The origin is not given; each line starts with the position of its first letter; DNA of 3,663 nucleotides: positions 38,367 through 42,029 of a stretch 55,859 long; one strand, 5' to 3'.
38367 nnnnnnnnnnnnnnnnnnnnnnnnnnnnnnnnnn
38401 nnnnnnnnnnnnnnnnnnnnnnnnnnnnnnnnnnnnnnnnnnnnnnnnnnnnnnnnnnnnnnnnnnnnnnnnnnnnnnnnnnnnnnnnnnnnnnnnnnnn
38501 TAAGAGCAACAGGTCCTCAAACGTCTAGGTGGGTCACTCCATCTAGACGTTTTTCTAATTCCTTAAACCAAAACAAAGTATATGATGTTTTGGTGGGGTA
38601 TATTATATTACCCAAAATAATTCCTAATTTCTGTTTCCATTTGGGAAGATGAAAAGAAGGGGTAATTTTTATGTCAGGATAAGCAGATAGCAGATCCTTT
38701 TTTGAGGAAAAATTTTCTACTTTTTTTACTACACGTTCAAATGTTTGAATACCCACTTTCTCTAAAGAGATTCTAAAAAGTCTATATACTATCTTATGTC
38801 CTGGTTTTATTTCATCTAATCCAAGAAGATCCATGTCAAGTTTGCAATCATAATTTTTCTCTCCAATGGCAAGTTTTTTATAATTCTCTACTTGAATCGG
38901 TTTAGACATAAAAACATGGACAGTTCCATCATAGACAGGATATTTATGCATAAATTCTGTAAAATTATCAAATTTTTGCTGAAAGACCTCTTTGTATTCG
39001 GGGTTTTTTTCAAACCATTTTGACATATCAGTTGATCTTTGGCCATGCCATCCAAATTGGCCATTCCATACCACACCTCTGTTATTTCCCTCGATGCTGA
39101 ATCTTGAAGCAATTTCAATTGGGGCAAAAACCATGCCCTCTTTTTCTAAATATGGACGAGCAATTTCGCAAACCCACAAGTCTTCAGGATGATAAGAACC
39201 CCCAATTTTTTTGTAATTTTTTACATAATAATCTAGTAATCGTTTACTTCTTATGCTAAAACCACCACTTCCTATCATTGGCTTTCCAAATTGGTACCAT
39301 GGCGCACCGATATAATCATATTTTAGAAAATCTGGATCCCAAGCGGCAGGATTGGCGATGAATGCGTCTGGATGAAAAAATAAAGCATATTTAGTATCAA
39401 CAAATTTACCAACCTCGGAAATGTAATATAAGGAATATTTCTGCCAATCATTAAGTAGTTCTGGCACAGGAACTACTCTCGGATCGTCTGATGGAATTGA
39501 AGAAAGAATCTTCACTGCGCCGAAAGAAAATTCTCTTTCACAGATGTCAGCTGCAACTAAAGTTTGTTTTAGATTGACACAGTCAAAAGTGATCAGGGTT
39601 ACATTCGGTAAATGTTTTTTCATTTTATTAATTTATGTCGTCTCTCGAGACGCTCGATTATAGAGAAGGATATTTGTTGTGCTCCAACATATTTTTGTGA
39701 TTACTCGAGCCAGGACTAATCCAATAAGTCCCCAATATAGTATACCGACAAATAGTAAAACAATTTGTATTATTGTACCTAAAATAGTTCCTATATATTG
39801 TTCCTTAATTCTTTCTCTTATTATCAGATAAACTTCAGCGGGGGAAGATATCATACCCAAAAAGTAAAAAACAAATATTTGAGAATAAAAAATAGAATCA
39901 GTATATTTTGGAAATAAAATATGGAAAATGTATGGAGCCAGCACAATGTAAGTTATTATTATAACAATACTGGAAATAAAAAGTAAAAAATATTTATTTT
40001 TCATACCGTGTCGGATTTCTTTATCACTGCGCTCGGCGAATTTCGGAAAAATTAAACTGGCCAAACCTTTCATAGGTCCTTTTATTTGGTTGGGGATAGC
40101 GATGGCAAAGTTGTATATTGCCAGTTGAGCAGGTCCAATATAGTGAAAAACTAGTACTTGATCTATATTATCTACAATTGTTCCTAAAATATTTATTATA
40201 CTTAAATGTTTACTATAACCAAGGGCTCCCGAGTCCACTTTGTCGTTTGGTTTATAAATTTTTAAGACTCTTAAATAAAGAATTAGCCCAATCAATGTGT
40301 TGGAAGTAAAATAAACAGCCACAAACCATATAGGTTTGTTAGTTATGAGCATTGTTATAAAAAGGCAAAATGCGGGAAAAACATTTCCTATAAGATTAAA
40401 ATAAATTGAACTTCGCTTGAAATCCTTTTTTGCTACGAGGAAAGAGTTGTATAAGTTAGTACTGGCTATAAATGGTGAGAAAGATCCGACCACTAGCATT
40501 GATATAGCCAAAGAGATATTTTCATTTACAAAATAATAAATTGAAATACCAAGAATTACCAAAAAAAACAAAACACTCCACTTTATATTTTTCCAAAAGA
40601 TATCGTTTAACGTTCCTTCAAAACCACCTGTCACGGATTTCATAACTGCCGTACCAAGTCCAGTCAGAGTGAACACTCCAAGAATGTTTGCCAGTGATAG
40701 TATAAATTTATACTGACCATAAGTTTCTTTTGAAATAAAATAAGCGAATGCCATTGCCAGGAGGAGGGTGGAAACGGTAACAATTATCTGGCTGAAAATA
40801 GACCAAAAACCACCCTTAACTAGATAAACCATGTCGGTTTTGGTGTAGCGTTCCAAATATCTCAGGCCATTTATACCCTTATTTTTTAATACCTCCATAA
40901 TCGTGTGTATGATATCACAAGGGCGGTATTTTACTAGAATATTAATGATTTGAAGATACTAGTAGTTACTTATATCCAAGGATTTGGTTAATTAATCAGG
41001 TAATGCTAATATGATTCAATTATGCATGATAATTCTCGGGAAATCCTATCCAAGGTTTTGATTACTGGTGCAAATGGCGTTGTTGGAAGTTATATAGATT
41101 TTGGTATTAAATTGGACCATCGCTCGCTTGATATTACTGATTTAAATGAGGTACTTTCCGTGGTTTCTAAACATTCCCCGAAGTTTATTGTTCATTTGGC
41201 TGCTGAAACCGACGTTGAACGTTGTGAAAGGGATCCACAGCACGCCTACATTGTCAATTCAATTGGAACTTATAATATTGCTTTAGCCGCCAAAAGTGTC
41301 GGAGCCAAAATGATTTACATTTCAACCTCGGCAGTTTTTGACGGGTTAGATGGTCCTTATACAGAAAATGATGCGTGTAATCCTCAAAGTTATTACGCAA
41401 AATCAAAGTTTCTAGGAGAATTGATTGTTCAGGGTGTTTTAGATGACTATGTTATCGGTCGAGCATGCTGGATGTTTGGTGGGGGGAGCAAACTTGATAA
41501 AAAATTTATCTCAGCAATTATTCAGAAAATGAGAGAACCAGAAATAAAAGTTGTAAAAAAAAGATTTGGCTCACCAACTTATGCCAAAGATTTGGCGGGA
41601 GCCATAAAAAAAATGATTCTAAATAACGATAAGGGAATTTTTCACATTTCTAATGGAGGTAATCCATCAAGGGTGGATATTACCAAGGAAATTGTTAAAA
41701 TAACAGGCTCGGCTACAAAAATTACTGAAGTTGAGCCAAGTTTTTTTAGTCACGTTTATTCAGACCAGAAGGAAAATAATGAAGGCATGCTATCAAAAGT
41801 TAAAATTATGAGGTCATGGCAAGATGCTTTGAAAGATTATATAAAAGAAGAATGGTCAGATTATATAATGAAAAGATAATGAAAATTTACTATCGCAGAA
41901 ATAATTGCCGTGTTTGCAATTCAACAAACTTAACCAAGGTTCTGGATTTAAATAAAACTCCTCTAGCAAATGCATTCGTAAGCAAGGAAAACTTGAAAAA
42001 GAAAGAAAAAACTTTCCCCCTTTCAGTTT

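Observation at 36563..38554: Compositionally foreign B12-binding radical SAM gene in the middle of the glycan locus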

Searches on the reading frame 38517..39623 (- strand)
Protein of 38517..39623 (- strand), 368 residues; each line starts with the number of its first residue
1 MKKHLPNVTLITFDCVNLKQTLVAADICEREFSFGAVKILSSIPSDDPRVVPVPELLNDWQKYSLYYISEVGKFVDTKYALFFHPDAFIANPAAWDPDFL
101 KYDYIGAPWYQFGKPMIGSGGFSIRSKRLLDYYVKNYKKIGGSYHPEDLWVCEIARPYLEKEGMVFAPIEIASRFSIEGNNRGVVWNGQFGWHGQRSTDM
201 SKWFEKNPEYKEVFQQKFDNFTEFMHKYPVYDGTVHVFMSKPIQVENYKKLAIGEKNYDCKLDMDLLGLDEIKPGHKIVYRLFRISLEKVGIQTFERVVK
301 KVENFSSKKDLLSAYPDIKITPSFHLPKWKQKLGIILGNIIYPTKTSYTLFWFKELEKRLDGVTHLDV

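Call 3: search_protein_families(library=pfam, proteins=[window:38517-39623:-], max_evalue=0.01)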
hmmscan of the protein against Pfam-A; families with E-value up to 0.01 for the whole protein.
window:38517-39623:- (368 aa): 1 family
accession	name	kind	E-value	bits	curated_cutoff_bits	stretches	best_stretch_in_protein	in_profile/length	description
PF18922.5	DUF5672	-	6.7e-18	65.3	24.4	1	59-182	14-149/164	Protein of unknown function (DUF5672)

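Call 4: search_protein_families(library=ncbifam, proteins=[window:38517-39623:-], max_evalue=0.01)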
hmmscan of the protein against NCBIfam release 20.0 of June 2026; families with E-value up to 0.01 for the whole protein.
window:38517-39623:- (368 aa): 0 families

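Call 11: find_encoding_contigs(protein=window:38517-39623:-, flank=6000, max_places=10)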
Protein window:38517-39623:- (368 aa): 23 contigs read that carry it; 4 places shown.
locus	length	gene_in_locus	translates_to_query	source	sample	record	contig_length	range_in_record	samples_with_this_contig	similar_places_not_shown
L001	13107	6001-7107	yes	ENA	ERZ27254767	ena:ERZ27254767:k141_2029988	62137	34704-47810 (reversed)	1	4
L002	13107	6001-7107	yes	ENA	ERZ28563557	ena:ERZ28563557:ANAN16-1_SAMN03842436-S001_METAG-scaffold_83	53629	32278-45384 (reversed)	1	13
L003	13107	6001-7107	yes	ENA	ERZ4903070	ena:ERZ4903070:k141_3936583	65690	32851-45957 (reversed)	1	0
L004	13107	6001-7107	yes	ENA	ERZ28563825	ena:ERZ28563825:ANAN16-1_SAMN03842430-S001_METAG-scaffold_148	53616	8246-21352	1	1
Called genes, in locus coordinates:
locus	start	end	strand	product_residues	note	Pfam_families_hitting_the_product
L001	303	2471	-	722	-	PF04932:Wzy_C, PF13424:TPR_12 (faint), PF21033:RMD1-3 (faint), PF23914:TPR_CcmH_CycH (faint), PF25062:ARM_TT21_N (faint), PF13181:TPR_8 (faint), PF13428:TPR_14 (faint), PF14559:TPR_19 (weak), +7 more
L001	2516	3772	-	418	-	PF08421:Methyltransf_13, PF13489:Methyltransf_23, PF08484:Methyltransf_14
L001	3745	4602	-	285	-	PF04321:RmlD_sub_bind, PF01073:3Beta_HSD (weak), PF02719:Polysacc_synt_2, PF16363:GDP_Man_Dehyd, PF01370:Epimerase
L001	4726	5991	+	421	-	PF01943:Polysacc_synt, PF13440:Polysacc_synt_3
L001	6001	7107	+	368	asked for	PF18922:DUF5672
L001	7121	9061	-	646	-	PF02310:B12-binding (weak), PF04055:Radical_SAM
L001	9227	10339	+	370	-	PF13712:Glyco_tranf_2_5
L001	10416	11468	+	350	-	PF01370:Epimerase, PF02719:Polysacc_synt_2, PF04321:RmlD_sub_bind, PF07993:NAD_binding_4 (faint), PF16363:GDP_Man_Dehyd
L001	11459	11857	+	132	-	-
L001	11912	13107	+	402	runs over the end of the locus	PF00155:Aminotran_1_2, PF01041:DegT_DnrJ_EryC1, PF01053:Cys_Met_Meta_PP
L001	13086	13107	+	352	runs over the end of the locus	PF00535:Glycos_transf_2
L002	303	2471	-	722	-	PF04932:Wzy_C, PF13424:TPR_12 (faint), PF21033:RMD1-3 (faint), PF23914:TPR_CcmH_CycH (faint), PF25062:ARM_TT21_N (faint), PF13181:TPR_8 (faint), PF13428:TPR_14 (faint), PF14559:TPR_19 (weak), +7 more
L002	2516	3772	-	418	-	PF08421:Methyltransf_13, PF13489:Methyltransf_23, PF08484:Methyltransf_14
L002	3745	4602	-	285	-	PF04321:RmlD_sub_bind, PF01073:3Beta_HSD (weak), PF02719:Polysacc_synt_2, PF16363:GDP_Man_Dehyd, PF01370:Epimerase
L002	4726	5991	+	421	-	PF01943:Polysacc_synt, PF13440:Polysacc_synt_3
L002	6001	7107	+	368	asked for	PF18922:DUF5672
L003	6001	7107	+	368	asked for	PF18922:DUF5672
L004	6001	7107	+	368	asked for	PF18922:DUF5672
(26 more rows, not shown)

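Call 49: search_solved_structures(query=window:38517-39623:-, max_evalue=1)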
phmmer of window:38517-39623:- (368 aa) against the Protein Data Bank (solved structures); distinct sequences matched with E-value up to 1: 1.
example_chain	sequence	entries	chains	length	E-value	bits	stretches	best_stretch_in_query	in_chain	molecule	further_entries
6vm5_A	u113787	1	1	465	0.37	13.2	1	149-241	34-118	SAVED domain-containing protein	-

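Call 62: find_homologous_proteins(query=window:38517-39623:-, max_evalue=0.00001)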
Query window:38517-39623:- (368 aa): 263 proteins with E <= 0.00001 among 3119 candidates; the best 120 are listed.
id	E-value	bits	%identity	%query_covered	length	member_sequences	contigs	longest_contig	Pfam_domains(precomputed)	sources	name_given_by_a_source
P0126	2.7e-255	865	100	100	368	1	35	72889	PF18922.6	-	-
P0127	4.2e-193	660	78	96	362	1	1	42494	PF18922.6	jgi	jgi:hypothetical protein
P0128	6.5e-192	656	75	96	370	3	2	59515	PF18922.6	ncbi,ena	-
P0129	5.4e-189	646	75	96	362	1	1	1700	PF18922.6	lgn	-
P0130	1.9e-181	622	73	96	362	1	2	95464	PF18922.6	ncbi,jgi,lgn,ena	ncbi:MAG: DUF5672 family protein [Candidatus Paceibacterota bacterium]|jgi:hypothetical protein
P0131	1.1e-180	619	73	96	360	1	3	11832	PF18922.6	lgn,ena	-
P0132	1.6e-177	609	71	96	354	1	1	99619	PF18922.6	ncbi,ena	-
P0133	2.4e-177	608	72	97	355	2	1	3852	PF18922.6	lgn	-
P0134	4.1e-175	601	70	96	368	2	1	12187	PF18922.6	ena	-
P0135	5.9e-175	600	70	96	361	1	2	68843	PF18922.6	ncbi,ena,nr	ncbi:MAG: hypothetical protein CEO12_221 [Parcubacteria group bacterium Gr01-1014_46]|nr:MAG: hypoth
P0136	6.9e-175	600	69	96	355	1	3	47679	PF18922.6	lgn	-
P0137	1.3e-170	586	68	96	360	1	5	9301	PF18922.6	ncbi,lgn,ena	-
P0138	3.1e-162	558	66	96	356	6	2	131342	PF18922.6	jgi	-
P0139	3.3e-159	548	66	95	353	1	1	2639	PF18922.6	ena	-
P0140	2.8e-158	545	66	96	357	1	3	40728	PF18922.6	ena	-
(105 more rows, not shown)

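Call 63: find_encoding_contigs(protein=P0127, flank=7000, max_places=1)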
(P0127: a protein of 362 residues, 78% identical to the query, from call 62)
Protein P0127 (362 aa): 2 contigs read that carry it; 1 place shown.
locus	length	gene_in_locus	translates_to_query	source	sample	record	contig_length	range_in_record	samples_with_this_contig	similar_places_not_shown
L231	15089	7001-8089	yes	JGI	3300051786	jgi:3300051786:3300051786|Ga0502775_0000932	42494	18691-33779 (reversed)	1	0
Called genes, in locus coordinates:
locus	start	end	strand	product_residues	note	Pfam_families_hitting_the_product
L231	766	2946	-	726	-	PF04932:Wzy_C, PF21033:RMD1-3 (faint), PF13424:TPR_12 (faint), PF14561:TPR_20 (faint), PF23914:TPR_CcmH_CycH (faint), PF13371:TPR_9 (faint), PF00515:TPR_1 (faint), PF14559:TPR_19 (weak), +7 more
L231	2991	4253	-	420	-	PF08421:Methyltransf_13, PF13489:Methyltransf_23, PF08484:Methyltransf_14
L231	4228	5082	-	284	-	PF04321:RmlD_sub_bind, PF02719:Polysacc_synt_2, PF16363:GDP_Man_Dehyd, PF01370:Epimerase, PF07993:NAD_binding_4 (weak)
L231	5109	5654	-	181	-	PF00908:dTDP_sugar_isom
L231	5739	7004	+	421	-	PF01943:Polysacc_synt, PF13440:Polysacc_synt_3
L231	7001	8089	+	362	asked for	PF18922:DUF5672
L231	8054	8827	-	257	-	-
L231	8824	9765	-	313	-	PF01522:Polysacc_deac_1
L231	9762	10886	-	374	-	PF13439:Glyco_transf_4, PF00534:Glycos_transf_1, PF13692:Glyco_trans_1_4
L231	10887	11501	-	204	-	PF13489:Methyltransf_23, PF08241:Methyltransf_11, PF13649:Methyltransf_25 (weak), PF13847:Methyltransf_31 (weak)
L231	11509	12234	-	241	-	PF13489:Methyltransf_23, PF08241:Methyltransf_11, PF13649:Methyltransf_25 (weak), PF08242:Methyltransf_12 (weak), PF13847:Methyltransf_31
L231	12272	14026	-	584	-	-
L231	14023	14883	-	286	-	PF13489:Methyltransf_23 (weak), PF01209:Ubie_methyltran, PF08241:Methyltransf_11, PF08242:Methyltransf_12 (faint), PF13649:Methyltransf_25, PF13847:Methyltransf_31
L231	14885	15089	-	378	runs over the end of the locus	PF13439:Glyco_transf_4, PF20706:GT4-conflict, PF00534:Glycos_transf_1, PF13692:Glyco_trans_1_4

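Call 64: find_encoding_contigs(protein=P0128, flank=7000, max_places=1)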
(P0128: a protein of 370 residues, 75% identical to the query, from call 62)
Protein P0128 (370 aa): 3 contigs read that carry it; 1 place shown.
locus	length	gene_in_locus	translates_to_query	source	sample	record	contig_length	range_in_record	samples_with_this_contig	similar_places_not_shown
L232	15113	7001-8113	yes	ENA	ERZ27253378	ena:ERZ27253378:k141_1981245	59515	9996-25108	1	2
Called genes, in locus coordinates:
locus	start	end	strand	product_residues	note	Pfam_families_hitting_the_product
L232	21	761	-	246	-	PF03372:Exo_endo_phos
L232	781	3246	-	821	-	PF07517:SecA_DEAD, PF01043:SecA_PP_bind, PF21090:P-loop_SecA, PF07516:SecA_SW, PF02810:SEC-C (weak)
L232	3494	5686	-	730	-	PF04932:Wzy_C, PF14561:TPR_20 (faint), PF00515:TPR_1 (faint), PF07719:TPR_2 (faint), PF13174:TPR_6 (faint), PF13181:TPR_8 (faint), PF13414:TPR_11 (faint), PF13428:TPR_14 (faint), +2 more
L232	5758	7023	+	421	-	PF01943:Polysacc_synt, PF13440:Polysacc_synt_3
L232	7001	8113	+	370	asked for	PF18922:DUF5672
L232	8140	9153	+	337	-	PF00535:Glycos_transf_2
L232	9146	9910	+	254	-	PF04989:RMNT_CmcI, PF01596:Methyltransf_3, PF13578:Methyltransf_24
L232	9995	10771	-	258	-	PF01596:Methyltransf_3, PF04989:RMNT_CmcI, PF13578:Methyltransf_24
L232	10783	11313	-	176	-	PF01522:Polysacc_deac_1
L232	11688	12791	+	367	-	PF18922:DUF5672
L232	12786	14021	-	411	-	PF08421:Methyltransf_13, PF13489:Methyltransf_23, PF08241:Methyltransf_11 (weak), PF08242:Methyltransf_12, PF13649:Methyltransf_25 (weak), PF08484:Methyltransf_14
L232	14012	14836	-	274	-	PF01370:Epimerase, PF04321:RmlD_sub_bind, PF01073:3Beta_HSD, PF02719:Polysacc_synt_2, PF16363:GDP_Man_Dehyd, PF07993:NAD_binding_4 (weak)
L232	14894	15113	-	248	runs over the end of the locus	-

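Call 65: find_encoding_contigs(protein=P0130, flank=7000, max_places=1)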
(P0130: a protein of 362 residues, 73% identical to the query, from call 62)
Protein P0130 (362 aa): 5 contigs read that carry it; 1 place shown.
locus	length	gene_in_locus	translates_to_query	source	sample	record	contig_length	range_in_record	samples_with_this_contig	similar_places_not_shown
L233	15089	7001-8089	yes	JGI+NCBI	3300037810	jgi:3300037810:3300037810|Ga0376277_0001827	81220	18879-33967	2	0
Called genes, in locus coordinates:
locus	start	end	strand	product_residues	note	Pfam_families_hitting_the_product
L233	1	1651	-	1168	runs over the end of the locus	PF02450:LCAT, PF05057:DUF676 (weak), PF24096:DUF7379 (weak)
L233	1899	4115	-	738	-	PF04932:Wzy_C, PF12569:NatA_aux_su (faint), PF13432:TPR_16 (faint), PF07719:TPR_2 (faint), PF12895:ANAPC3 (faint), PF13176:TPR_7 (faint), PF13181:TPR_8 (faint), PF13424:TPR_12 (faint), +3 more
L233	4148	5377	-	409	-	PF08421:Methyltransf_13, PF13489:Methyltransf_23, PF08242:Methyltransf_12 (weak), PF08484:Methyltransf_14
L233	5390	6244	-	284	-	PF04321:RmlD_sub_bind, PF02719:Polysacc_synt_2 (weak), PF16363:GDP_Man_Dehyd, PF01370:Epimerase, PF07993:NAD_binding_4 (weak)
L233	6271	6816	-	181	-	PF00908:dTDP_sugar_isom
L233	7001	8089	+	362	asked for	PF18922:DUF5672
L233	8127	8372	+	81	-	PF12728:HTH_17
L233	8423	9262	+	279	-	PF01061:ABC2_membrane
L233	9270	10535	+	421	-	PF00005:ABC_tran, PF13304:AAA_21 (faint)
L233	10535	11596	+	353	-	PF00535:Glycos_transf_2, PF13712:Glyco_tranf_2_5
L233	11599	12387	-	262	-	PF01370:Epimerase, PF07993:NAD_binding_4 (faint)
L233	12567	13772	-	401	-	PF13472:Lipase_GDSL_2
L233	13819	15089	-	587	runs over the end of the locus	PF02543:Carbam_trans_N, PF16861:Carbam_trans_C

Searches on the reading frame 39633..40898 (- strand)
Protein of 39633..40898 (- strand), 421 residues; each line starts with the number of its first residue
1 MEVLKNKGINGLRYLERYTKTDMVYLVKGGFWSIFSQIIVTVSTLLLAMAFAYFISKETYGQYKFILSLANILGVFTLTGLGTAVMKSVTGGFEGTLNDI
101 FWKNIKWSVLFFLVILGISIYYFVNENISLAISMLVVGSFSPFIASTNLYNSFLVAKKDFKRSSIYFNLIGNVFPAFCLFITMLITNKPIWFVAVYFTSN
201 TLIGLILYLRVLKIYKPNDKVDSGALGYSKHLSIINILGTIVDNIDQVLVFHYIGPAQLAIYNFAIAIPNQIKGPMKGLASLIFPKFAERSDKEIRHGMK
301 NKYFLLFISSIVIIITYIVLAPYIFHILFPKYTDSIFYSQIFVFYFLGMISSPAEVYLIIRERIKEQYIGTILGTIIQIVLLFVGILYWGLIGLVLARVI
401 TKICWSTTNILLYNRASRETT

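Call 3: search_protein_families(library=pfam, proteins=[window:39633-40898:-], max_evalue=0.01)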
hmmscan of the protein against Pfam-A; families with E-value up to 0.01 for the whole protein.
window:39633-40898:- (421 aa): 2 families
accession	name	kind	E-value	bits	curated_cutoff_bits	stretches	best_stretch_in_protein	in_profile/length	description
PF13440.11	Polysacc_synt_3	-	2.9e-12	46.9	23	1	52-329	3-284/293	Polysaccharide biosynthesis protein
PF01943.22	Polysacc_synt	-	1.4e-11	44.8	28.2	1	26-288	1-271/274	Polysaccharide biosynthesis protein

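Call 4: search_protein_families(library=ncbifam, proteins=[window:39633-40898:-], max_evalue=0.01)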
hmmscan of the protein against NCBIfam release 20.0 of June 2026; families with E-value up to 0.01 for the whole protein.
window:39633-40898:- (421 aa): 0 families

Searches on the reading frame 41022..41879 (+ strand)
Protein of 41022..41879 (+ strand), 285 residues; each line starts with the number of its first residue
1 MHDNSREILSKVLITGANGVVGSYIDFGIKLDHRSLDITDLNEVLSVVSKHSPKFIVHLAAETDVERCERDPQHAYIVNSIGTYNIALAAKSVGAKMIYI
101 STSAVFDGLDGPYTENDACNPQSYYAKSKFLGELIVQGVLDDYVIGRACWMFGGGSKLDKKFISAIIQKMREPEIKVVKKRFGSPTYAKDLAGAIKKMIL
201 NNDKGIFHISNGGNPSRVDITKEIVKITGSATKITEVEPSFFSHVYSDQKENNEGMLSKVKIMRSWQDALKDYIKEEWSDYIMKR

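Call 3: search_protein_families(library=pfam, proteins=[window:41022-41879:+], max_evalue=0.01)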
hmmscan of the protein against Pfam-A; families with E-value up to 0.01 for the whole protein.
window:41022-41879:+ (285 aa): 6 families
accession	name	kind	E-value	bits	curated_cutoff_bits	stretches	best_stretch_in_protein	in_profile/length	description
PF04321.23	RmlD_sub_bind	-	4.1e-54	184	27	1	11-276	2-284/287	RmlD substrate binding domain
PF01370.27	Epimerase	-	1.2e-26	94.1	20.9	1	35-205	47-231/240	NAD dependent epimerase/dehydratase family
PF16363.11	GDP_Man_Dehyd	-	7.7e-19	68.8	27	1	34-145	57-173/332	GDP-mannose 4,6 dehydratase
PF02719.21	Polysacc_synt_2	-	9.7e-09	35.3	20.2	1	37-136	62-149/293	Polysaccharide biosynthesis protein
PF01073.25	3Beta_HSD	-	1.1e-06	28.3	22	1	36-194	52-224/280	3-beta hydroxysteroid dehydrogenase/isomerase family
PF07993.18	NAD_binding_4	-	5.4e-05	22.9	20.1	1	55-137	91-189/258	Male sterility protein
